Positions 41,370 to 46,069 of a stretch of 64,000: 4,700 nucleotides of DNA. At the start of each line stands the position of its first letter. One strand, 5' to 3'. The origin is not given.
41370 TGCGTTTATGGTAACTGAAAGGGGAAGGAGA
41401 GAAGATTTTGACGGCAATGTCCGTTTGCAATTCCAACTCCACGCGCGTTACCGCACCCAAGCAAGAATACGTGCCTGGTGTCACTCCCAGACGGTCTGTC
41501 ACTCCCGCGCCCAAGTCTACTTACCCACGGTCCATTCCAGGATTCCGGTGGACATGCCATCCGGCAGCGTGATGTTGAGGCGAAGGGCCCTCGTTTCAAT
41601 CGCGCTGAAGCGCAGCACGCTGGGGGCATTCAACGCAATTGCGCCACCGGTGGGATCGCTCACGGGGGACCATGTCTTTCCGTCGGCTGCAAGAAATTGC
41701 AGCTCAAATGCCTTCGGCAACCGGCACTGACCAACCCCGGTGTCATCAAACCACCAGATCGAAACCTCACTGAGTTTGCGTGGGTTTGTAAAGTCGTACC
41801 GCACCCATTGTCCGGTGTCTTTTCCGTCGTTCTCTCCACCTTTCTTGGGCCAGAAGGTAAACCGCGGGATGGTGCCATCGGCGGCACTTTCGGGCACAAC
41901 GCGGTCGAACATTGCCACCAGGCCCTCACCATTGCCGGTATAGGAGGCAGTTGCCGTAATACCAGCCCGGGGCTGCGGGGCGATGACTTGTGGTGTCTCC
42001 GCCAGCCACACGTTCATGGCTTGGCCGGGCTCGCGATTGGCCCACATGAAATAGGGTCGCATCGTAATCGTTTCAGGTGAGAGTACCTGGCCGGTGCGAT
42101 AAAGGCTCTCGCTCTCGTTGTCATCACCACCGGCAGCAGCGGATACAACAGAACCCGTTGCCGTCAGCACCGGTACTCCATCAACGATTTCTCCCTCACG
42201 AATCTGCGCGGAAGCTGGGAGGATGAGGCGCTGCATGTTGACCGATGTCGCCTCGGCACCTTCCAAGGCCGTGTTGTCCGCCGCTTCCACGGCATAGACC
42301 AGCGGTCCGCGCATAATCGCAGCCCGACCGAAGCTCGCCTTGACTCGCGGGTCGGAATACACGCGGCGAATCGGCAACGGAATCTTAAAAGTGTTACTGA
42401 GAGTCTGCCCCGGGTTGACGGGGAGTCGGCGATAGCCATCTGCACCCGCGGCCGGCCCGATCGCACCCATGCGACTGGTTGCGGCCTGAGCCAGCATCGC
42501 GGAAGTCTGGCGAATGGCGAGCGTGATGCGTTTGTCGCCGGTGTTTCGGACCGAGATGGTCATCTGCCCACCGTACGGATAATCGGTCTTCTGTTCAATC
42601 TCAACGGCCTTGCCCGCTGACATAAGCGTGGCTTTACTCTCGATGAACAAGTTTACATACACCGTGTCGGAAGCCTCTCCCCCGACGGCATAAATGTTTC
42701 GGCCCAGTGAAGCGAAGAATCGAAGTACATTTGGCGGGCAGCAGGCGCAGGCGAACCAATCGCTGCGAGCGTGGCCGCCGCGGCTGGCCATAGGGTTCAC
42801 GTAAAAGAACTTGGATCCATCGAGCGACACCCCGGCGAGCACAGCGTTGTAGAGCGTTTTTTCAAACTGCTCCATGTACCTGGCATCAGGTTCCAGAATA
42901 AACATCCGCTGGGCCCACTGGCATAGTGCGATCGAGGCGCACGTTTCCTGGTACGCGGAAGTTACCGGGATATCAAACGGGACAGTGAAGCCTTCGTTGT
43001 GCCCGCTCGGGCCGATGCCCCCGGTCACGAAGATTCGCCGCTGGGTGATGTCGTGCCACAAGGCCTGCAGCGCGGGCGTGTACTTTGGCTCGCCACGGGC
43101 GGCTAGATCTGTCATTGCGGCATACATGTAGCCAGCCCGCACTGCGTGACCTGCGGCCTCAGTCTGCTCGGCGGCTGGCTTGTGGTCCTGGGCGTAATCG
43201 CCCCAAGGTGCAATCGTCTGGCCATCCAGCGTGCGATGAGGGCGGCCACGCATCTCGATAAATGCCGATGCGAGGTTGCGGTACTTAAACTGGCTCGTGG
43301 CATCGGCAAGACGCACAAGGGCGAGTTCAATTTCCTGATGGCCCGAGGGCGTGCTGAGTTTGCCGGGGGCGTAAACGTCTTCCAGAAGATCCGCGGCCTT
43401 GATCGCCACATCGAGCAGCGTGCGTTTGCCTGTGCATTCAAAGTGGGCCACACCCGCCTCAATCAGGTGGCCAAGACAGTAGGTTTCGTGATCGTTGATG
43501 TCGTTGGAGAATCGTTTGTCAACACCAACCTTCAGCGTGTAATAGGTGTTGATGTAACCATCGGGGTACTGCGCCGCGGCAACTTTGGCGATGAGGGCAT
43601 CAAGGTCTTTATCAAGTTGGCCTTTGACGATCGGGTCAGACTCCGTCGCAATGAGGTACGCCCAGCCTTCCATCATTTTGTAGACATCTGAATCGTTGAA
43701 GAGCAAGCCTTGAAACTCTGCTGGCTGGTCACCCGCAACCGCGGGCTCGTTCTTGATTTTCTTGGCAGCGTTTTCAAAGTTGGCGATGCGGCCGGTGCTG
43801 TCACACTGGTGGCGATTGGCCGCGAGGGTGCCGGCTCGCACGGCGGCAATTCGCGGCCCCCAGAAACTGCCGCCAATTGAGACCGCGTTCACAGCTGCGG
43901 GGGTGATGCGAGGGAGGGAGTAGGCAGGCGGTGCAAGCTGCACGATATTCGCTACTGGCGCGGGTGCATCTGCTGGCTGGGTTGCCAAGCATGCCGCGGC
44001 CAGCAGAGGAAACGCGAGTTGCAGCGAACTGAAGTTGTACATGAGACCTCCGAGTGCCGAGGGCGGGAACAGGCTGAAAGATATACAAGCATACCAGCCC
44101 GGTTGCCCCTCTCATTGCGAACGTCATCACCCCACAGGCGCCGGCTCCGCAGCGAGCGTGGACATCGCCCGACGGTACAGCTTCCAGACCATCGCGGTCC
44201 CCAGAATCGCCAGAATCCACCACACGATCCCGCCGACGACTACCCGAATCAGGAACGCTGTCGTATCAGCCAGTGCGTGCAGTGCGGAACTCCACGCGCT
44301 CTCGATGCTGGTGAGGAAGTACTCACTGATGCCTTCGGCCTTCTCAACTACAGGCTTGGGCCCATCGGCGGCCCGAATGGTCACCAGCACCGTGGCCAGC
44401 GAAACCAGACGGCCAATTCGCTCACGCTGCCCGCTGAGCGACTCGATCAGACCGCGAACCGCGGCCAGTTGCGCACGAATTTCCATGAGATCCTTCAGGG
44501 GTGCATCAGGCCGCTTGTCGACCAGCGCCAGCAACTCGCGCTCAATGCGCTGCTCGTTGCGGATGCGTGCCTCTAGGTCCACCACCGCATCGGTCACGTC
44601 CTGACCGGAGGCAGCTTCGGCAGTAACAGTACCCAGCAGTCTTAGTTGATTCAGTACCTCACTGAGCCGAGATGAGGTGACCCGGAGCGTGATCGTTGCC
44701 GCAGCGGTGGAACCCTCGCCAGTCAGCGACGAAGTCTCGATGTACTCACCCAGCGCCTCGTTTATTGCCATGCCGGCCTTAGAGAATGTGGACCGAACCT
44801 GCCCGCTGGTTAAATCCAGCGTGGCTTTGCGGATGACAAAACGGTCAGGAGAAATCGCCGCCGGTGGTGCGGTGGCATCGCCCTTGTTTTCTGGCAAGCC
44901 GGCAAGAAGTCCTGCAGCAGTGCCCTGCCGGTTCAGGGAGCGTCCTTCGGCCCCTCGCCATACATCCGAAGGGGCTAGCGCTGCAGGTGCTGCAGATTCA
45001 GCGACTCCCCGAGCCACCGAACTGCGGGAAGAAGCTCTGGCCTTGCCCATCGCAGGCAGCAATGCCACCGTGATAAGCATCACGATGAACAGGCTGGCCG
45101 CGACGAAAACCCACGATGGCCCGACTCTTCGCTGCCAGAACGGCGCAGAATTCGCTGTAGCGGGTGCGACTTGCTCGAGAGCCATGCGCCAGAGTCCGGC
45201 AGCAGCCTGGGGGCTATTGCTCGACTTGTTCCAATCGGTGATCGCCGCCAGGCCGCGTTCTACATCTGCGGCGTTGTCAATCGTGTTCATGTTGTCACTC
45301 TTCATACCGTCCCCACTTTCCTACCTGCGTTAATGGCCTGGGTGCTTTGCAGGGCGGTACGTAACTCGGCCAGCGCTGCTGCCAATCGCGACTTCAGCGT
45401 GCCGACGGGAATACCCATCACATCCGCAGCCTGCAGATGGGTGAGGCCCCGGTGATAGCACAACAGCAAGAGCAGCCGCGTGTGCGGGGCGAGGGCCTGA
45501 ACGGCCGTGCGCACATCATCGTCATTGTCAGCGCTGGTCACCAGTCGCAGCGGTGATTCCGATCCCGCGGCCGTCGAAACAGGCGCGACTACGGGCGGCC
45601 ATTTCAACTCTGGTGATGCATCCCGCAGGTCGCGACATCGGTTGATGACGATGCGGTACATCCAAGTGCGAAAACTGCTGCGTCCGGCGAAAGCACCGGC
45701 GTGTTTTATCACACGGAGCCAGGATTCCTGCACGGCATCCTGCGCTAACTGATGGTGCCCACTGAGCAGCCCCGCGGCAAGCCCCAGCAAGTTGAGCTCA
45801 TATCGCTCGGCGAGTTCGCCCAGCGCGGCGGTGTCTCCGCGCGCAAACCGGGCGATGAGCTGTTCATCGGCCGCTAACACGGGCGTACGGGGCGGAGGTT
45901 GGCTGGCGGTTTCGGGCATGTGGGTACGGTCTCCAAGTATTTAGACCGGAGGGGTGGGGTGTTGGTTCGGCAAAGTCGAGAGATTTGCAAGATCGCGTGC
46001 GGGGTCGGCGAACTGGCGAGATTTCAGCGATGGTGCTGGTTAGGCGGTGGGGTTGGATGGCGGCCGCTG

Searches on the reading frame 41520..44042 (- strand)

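Call 37: search_protein_families(library=pfam, proteins=[window:41520-44042:-], max_evalue=0.001)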
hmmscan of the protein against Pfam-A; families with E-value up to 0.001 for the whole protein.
window:41520-44042:- (841 aa): 5 families
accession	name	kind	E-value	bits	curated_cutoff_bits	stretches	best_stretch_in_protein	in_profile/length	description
PF07944.18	Beta-AFase-like_GH127_cat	-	5.5e-90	302.5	24.9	1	54-447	2-375/376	Beta-L-arabinofuranosidase, GH127 catalytic domain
PF20737.2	Glyco_hydro127C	-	1.1e-18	67.2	23.7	1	558-680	1-70/71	Glycoside hydrolase family 127 C-terminal domain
PF20736.2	Glyco_hydro127M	-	3.4e-09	37.2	24.2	1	460-515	1-54/95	Beta-L-arabinofuranosidase, GH127 middle domain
PF00754.31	F5_F8_type_C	-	1.1e-06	29.2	28.2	1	698-826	3-114/127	F5/8 type C domain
PF22633.2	F5_F8_type_C_2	-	4.9e-05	24.3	27.8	1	739-822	15-91/91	NedA-like, galactose-binding domain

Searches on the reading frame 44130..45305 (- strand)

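Call 37: search_protein_families(library=pfam, proteins=[window:44130-45305:-], max_evalue=0.001)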
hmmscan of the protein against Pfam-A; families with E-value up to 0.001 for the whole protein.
window:44130-45305:- (392 aa): 1 family
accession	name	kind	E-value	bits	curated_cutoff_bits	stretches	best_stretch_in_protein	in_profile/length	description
PF14257.11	DUF4349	-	5.6e-37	127.6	27.7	1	155-374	1-213/213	Domain of unknown function (DUF4349)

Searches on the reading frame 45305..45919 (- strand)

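Call 37: search_protein_families(library=pfam, proteins=[window:45305-45919:-], max_evalue=0.001)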
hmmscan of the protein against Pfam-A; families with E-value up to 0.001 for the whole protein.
window:45305-45919:- (205 aa): 3 families
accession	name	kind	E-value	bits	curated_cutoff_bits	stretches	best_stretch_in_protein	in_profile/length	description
PF04542.20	Sigma70_r2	-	3.6e-12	46.4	24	1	36-98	1-64/71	Sigma-70 region 2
PF08281.18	Sigma70_r4_2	-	2.6e-09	37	25.7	1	135-186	3-54/54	Sigma-70, region 4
PF04545.22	Sigma70_r4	-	3e-08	33.5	24.1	1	140-187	2-49/50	Sigma-70, region 4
